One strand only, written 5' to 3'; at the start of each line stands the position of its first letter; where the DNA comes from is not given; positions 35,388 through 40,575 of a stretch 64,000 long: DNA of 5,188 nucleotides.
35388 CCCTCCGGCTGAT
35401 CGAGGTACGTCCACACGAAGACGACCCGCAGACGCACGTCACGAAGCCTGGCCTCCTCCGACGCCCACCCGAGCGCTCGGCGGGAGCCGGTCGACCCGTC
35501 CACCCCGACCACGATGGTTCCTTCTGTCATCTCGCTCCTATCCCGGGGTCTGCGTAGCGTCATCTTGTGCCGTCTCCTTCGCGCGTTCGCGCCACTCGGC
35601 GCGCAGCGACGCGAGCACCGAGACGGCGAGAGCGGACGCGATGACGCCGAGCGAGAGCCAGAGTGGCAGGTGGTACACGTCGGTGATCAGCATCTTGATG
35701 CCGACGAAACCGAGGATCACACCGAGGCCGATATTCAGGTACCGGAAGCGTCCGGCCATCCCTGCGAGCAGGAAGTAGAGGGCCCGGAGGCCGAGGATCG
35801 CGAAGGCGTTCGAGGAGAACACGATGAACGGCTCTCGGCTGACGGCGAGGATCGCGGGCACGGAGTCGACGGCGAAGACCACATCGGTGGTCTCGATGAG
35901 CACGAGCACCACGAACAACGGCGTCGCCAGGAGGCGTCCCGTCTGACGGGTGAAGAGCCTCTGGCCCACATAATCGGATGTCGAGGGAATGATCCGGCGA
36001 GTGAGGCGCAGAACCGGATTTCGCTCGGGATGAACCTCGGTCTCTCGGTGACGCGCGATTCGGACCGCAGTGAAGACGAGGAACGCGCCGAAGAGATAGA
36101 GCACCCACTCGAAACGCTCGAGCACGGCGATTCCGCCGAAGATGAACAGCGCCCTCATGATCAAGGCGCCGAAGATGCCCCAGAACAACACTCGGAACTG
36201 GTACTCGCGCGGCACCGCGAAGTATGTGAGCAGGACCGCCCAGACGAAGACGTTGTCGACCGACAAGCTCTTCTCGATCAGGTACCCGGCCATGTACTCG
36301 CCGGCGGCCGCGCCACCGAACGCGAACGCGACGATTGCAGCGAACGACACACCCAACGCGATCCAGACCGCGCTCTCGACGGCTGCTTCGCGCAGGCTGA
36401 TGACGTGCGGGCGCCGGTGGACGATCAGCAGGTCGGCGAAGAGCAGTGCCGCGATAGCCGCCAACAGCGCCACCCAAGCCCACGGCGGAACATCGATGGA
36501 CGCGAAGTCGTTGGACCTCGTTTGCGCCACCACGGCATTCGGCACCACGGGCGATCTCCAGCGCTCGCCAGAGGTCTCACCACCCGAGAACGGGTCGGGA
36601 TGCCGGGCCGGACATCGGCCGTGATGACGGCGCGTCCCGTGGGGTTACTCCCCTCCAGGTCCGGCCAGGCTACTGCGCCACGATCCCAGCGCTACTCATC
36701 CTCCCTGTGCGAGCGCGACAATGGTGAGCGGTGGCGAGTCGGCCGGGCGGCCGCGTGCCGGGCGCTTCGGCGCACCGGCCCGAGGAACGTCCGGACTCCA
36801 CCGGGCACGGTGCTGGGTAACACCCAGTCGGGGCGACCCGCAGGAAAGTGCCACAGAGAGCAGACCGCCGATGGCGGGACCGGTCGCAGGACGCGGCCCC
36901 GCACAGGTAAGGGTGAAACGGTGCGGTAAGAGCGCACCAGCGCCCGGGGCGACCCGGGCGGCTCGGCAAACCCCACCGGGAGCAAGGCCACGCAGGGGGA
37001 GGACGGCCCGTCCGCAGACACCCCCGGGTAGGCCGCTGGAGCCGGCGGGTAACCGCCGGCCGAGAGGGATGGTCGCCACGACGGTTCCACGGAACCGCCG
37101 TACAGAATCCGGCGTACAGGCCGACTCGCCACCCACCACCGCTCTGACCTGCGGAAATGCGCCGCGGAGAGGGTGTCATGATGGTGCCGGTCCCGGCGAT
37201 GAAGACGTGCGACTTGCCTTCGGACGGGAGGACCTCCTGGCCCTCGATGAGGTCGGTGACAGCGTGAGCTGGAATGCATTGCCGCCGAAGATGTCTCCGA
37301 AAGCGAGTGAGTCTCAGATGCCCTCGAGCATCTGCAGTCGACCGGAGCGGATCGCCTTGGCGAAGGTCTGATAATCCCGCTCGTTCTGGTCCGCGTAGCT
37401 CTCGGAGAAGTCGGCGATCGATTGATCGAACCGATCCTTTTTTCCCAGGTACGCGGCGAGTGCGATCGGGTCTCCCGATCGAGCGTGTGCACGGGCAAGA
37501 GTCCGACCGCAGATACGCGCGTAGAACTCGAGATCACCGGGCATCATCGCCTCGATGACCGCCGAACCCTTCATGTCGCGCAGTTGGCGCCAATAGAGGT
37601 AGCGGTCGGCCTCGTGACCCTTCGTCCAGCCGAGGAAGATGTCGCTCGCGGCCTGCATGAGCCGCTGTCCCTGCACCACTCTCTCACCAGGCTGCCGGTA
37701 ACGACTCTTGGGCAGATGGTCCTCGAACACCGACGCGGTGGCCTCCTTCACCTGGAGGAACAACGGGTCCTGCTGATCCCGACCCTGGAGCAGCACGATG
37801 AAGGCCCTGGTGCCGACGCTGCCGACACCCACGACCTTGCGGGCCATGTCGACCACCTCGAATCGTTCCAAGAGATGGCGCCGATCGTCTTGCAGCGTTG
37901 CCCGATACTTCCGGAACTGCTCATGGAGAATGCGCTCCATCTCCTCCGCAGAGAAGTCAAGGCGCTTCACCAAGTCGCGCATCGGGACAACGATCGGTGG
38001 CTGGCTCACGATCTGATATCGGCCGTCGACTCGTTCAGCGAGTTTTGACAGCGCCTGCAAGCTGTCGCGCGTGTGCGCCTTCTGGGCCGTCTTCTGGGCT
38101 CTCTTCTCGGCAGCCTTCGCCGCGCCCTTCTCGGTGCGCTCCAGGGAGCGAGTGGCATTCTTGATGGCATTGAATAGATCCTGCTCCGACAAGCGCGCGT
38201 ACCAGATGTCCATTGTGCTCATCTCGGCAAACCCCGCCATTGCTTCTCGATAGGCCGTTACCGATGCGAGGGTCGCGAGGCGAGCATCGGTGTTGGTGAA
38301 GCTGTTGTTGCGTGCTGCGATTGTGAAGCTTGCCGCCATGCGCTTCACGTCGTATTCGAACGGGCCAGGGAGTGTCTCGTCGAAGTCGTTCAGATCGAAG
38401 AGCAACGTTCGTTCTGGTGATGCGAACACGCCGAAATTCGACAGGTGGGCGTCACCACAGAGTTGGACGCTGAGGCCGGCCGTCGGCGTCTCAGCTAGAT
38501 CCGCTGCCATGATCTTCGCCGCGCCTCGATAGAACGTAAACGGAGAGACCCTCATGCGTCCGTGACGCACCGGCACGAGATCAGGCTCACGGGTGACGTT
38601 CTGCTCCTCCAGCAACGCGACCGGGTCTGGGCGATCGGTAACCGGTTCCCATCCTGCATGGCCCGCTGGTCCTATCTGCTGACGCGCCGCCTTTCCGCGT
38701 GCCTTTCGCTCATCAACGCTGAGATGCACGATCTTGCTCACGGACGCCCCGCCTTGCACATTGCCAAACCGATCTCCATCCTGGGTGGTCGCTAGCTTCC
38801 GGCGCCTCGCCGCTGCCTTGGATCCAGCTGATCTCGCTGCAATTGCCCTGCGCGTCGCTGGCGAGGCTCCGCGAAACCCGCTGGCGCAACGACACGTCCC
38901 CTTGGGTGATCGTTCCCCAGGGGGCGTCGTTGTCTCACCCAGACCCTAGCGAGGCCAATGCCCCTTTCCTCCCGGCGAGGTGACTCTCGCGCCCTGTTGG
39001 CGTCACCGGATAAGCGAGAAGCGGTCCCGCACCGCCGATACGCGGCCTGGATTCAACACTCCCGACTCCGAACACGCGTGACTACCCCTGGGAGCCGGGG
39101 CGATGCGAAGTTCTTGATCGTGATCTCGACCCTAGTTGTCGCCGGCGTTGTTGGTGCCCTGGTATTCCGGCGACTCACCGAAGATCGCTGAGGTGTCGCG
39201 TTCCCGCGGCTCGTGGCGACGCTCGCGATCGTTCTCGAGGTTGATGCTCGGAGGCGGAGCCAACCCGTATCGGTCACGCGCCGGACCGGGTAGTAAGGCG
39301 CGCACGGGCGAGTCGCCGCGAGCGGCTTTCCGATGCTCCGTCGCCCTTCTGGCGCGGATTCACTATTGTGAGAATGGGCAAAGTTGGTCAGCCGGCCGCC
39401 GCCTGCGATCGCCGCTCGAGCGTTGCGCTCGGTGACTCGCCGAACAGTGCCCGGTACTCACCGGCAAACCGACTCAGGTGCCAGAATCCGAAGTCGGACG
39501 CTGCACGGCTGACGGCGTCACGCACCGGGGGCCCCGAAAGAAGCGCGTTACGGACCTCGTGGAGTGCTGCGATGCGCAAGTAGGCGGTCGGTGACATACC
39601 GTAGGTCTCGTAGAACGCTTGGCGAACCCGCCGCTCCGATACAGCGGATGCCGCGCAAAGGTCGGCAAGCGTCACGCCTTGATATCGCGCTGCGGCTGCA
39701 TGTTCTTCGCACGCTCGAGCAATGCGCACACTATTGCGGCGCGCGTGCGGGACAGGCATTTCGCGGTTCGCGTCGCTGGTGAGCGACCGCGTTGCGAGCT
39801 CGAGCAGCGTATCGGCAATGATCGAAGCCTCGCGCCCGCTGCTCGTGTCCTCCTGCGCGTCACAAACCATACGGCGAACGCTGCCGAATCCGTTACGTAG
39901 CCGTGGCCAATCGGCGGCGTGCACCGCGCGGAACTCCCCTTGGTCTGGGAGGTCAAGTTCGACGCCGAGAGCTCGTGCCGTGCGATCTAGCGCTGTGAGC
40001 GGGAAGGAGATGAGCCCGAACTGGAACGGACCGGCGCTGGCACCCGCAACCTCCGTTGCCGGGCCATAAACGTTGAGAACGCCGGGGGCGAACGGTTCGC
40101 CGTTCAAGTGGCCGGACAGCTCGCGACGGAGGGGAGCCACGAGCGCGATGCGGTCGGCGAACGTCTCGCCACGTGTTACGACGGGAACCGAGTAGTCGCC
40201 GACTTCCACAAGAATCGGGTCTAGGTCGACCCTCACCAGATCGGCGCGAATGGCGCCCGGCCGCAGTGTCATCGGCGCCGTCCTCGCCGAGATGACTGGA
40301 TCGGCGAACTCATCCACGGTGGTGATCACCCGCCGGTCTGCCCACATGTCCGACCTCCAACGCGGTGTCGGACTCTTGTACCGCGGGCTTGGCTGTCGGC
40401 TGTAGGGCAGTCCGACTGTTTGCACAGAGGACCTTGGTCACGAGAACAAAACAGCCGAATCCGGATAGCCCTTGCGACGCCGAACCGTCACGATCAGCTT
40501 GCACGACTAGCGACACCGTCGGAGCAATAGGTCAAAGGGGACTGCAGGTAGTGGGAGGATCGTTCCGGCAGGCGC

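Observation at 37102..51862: Perfect 33-nt direct repeat of the rnpB 3' end brackets a 14.7-kb block; looks like att sites of an element integrated into the RNase P RNA gene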

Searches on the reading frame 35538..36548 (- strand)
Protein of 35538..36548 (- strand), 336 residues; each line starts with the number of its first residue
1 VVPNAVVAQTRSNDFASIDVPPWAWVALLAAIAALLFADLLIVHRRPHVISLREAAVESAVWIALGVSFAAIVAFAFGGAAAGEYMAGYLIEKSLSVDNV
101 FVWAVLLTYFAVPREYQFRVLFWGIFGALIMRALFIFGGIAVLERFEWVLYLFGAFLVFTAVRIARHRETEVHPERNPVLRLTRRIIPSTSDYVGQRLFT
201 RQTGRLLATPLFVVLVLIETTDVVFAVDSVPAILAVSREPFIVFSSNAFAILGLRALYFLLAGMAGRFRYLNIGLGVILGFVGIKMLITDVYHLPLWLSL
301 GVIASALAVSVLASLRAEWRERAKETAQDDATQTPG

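Call 11: find_encoding_contigs(protein=window:35538-36548:-, flank=10000, max_places=10)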
Protein window:35538-36548:- (336 aa): no gene with exactly this product is on record in the collection.

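Call 13: find_related_loci(query=window:35538-36548:-, collection=genome_contigs, flank=10000)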
Query window:35538-36548:- (336 aa) in genome_contigs; peptide patterns used: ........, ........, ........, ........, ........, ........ (x = any residue, [..] = any of these).
600 stretches matched a pattern (row limit reached: there are more); 412 encode a relative of the query (tblastn E <= 1e-3); the best 80 are kept; 80 distinct loci.
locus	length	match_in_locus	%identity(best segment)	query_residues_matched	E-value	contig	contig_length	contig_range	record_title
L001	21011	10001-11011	95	1-336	0e+0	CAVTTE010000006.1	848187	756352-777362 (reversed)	MAG: uncultured Actinomycetes bacterium isolate MFD05176.bin.2.14 genome assembly, contig: contig_16843, whole genome sh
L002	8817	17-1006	73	5-335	1e-158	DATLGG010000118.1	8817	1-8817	MAG TPA_asm: Actinomycetota bacterium isolate SMAG_U13608 k141_55198, whole genome shotgun sequence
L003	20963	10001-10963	73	1-321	4e-158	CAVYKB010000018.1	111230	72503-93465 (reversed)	MAG: uncultured Acidimicrobiia bacterium isolate MFD01275.bin.2.154 genome assembly, contig: contig_8350, whole genome s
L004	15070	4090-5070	71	1-329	1e-157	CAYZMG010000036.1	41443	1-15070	MAG TPA_asm: uncultured Acidimicrobiales bacterium isolate binchicken_co266_12 genome assembly, contig: NODE_1716_length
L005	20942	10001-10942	77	8-321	3e-157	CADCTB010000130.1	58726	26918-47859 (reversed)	MAG: uncultured Acidimicrobiales bacterium isolate AVDCRST_MAG10 genome assembly, contig: NODE32, whole genome shotgun s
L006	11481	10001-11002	74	1-334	8e-157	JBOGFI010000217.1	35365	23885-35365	MAG: Acidimicrobiia bacterium isolate M3-S_metawrap_bin.36 k127_640482, whole genome shotgun sequence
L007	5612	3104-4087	73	8-335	2e-156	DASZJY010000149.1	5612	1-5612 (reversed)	MAG TPA_asm: Acidimicrobiales bacterium isolate SMAG_U6641 k141_225572, whole genome shotgun sequence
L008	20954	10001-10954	73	7-324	1e-153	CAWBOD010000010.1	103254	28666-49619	MAG: uncultured Acidimicrobiia bacterium isolate MFD09206.bin.2.201 genome assembly, contig: contig_3530, whole genome s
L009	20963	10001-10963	70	8-328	5e-153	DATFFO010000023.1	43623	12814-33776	MAG TPA_asm: Acidimicrobiia bacterium isolate SMAG_U8638 k141_1688479, whole genome shotgun sequence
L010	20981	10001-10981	71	8-335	3e-153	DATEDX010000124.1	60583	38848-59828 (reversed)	MAG TPA_asm: Acidimicrobiia bacterium isolate SMAG_U8718 k141_1141281, whole genome shotgun sequence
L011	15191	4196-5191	76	1-331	2e-152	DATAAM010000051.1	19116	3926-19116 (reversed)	MAG TPA_asm: Acidimicrobiales bacterium isolate SMAG_U6672 k141_3290276, whole genome shotgun sequence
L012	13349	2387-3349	73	2-321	2e-152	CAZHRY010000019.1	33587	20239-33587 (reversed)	MAG TPA_asm: uncultured Actinomycetes bacterium isolate binchicken_co274_23 genome assembly, contig: NODE_3362_length_33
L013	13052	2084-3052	72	8-331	1e-151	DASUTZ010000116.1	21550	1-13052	MAG TPA_asm: Actinomycetota bacterium isolate SMAG_U1776 k141_1456578, whole genome shotgun sequence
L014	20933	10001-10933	73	5-316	4e-151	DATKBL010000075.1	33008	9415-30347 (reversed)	MAG TPA_asm: Actinomycetota bacterium isolate SMAG_U14419 k141_43667, whole genome shotgun sequence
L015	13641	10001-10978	73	8-335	5e-151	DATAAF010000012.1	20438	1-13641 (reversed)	MAG TPA_asm: Acidimicrobiales bacterium isolate SMAG_U6665 k141_4340018, whole genome shotgun sequence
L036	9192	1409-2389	70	7-333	1e-147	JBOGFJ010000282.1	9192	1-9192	MAG: Acidimicrobiia bacterium isolate M3-S_metawrap_bin.29 k127_4323974, whole genome shotgun sequence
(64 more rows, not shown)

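Call 55: find_homologous_proteins(query=L001:133-1389:+, max_evalue=1e-100)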
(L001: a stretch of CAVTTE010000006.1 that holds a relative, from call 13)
Query L001:133-1389:+: 8000 candidates shared short words with the query, none scored E <= 1e-100.

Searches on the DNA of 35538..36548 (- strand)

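Call 72: search_rna_families(sources=[L186, L187, L195, L199, L229, L232, L236, L238, L241, L247, L254, L156, L141, L143, L036], threshold=gathering)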
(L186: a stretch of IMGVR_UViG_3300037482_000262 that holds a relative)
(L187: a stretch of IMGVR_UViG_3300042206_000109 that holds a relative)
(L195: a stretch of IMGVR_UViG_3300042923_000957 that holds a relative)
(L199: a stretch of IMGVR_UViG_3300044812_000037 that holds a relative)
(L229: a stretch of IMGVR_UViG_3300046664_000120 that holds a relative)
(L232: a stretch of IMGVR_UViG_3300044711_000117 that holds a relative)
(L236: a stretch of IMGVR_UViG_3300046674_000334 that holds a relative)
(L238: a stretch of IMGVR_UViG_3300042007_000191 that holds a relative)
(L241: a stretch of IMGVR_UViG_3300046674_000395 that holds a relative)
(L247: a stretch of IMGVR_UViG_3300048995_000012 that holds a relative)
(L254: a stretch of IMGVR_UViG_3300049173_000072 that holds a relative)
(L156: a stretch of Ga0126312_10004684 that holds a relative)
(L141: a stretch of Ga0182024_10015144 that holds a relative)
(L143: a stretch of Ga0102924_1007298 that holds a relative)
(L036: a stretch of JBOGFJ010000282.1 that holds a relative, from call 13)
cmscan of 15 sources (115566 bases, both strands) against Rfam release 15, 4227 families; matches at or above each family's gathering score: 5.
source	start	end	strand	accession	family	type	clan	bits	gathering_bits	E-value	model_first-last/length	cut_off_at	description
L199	4123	4503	-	RF00010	RNaseP_bact_a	Gene; ribozyme;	CL00002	294.9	100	3.3e-95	1-367/367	no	Bacterial RNase P class A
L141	9030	9407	-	RF00010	RNaseP_bact_a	Gene; ribozyme;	CL00002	267.2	100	8.3e-86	1-367/367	no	Bacterial RNase P class A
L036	832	1218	-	RF00010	RNaseP_bact_a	Gene; ribozyme;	CL00002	244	100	6.1e-78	1-367/367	no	Bacterial RNase P class A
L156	823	1220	-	RF00010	RNaseP_bact_a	Gene; ribozyme;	CL00002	239.5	100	2.1e-76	1-367/367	no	Bacterial RNase P class A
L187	4089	4343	-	RF00010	RNaseP_bact_a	Gene; ribozyme;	CL00002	151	100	2.1e-46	136-367/367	5'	Bacterial RNase P class A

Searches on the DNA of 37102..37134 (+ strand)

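Call 82: search_dna_similar(query=window:37102-37134:+, collection=plasmids, mode=distant, max_evalue=10, max_rows=20)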
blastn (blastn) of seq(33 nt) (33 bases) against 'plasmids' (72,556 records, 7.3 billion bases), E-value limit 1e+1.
Records with a match: 20; places in all: 21; records where one place covers at least 80% of the query: 1.
Best place of each record, by identity: >=99% 15; 95-99% 1; 90-95% 2; 80-90% 2.
By first word of the organism name: Agrobacterium 9; Salmonella 4; Streptomyces 2; Aeromonas 1; Deinococcus 1; Nonomuraea 1; Falsirhodobacter 1; Ensifer 1.
By predicted mobility (MOB-suite, as given by PLSDB): non-mobilizable 10; conjugative 9; mobilizable 1.
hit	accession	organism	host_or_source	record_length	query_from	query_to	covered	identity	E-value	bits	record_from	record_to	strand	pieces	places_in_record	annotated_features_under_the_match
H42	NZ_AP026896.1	Aeromonas caviae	Microbe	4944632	1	26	79%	92.3%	7e-2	39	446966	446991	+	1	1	none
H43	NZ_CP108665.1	Streptomyces globisporus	-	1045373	1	27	82%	88.9%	9e-1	37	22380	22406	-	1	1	record has no annotation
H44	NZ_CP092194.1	Deinococcus sp. KNUC1210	Setaria viridis,cell ...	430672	8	33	79%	89.3%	9e-1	36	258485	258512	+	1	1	cation diffusion facilitator family transporter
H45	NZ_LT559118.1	Nonomuraea gerenzanensis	-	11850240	4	27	73%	91.7%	9e-1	36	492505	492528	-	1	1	none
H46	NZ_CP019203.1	Salmonella enterica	environmental,creek water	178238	7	28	67%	100.0%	2e-2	41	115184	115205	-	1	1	lsrK: autoinducer-2 kinase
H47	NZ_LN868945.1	Salmonella enterica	Homo sapiens,feces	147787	7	28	67%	100.0%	2e-2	41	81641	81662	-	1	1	lsrK: autoinducer-2 kinase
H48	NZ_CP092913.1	Salmonella enterica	Homo sapiens,stool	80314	7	28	67%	100.0%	2e-2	41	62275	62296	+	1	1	lsrK: autoinducer-2 kinase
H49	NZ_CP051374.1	Salmonella enterica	bovine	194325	7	28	67%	100.0%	2e-2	41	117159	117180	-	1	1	lsrK: autoinducer-2 kinase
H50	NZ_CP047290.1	Falsirhodobacter algicola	Grateloupia sp.,single cell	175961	1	21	64%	95.2%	3e+0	35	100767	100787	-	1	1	none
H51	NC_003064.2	Agrobacterium fabrum str. C58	-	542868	9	26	55%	100.0%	3e+0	34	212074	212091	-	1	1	SDR family oxidoreductase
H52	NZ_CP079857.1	Agrobacterium fabrum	-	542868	9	26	55%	100.0%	3e+0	34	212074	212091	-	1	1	SDR family oxidoreductase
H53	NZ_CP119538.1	Agrobacterium fabrum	-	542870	9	26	55%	100.0%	3e+0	34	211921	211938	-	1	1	SDR family oxidoreductase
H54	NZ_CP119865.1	Agrobacterium fabrum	-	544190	9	26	55%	100.0%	3e+0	34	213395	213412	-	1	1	SDR family oxidoreductase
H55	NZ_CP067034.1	Agrobacterium fabrum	-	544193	9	26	55%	100.0%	3e+0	34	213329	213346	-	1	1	SDR family oxidoreductase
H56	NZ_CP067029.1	Agrobacterium fabrum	-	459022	9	26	55%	100.0%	3e+0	34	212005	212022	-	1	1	SDR family oxidoreductase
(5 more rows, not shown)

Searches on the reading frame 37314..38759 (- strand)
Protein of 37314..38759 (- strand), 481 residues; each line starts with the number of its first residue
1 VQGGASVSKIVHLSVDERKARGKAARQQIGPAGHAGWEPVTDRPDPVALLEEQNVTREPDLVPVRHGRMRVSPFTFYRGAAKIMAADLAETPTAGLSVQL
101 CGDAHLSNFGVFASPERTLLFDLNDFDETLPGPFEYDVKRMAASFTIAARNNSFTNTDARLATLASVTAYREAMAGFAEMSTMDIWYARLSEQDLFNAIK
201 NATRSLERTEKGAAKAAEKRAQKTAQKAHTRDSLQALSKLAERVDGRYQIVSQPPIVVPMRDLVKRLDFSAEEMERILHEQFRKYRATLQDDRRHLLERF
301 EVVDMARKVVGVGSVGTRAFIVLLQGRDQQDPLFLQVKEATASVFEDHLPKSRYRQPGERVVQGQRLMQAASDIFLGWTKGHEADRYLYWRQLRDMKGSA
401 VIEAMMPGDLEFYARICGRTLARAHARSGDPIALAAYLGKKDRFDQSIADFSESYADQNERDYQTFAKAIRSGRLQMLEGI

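Call 8: search_protein_families(library=pfam, proteins=[window:37314-38759:-], max_evalue=0.01)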
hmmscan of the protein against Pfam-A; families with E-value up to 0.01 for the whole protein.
window:37314-38759:- (481 aa): 1 family
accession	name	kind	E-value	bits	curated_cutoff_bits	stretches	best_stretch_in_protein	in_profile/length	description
PF10009.15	DUF2252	-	1.8e-137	459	22.3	1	57-469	1-392/392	Uncharacterized protein conserved in bacteria (DUF2252)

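Call 67: search_protein_families(library=ncbifam, proteins=[window:37314-38759:-], max_evalue=0.001)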
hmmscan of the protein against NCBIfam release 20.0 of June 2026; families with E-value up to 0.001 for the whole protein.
window:37314-38759:- (481 aa): 0 families

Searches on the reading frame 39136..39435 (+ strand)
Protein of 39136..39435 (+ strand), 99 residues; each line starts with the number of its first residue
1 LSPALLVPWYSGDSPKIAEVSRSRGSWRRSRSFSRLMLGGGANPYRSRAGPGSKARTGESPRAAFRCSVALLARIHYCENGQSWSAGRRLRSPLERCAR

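Call 44: search_protein_families(library=pfam, proteins=[window:39136-39435:+], max_evalue=0.01)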
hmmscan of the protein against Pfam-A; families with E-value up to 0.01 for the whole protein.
window:39136-39435:+ (99 aa): 0 families

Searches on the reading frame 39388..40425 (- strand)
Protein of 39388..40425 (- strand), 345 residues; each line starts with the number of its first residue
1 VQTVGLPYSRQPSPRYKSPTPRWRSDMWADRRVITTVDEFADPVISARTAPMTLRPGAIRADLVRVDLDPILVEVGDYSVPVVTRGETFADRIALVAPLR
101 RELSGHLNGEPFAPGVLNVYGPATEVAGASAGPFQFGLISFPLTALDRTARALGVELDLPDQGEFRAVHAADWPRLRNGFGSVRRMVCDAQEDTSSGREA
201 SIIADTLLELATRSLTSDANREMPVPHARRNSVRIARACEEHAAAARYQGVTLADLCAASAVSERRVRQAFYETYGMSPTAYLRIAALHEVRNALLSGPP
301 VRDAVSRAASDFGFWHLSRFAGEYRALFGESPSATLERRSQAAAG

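Call 8: search_protein_families(library=pfam, proteins=[window:39388-40425:-], max_evalue=0.01)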
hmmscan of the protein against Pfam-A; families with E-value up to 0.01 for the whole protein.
window:39388-40425:- (345 aa): 2 families
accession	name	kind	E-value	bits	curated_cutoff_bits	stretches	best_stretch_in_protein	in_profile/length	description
PF12833.13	HTH_18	-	4.5e-16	59.4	33.6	1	256-338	1-80/80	Helix-turn-helix domain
PF00165.29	HTH_AraC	-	1.4e-09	38.3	26.6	1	249-284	7-42/42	Bacterial regulatory helix-turn-helix proteins, AraC family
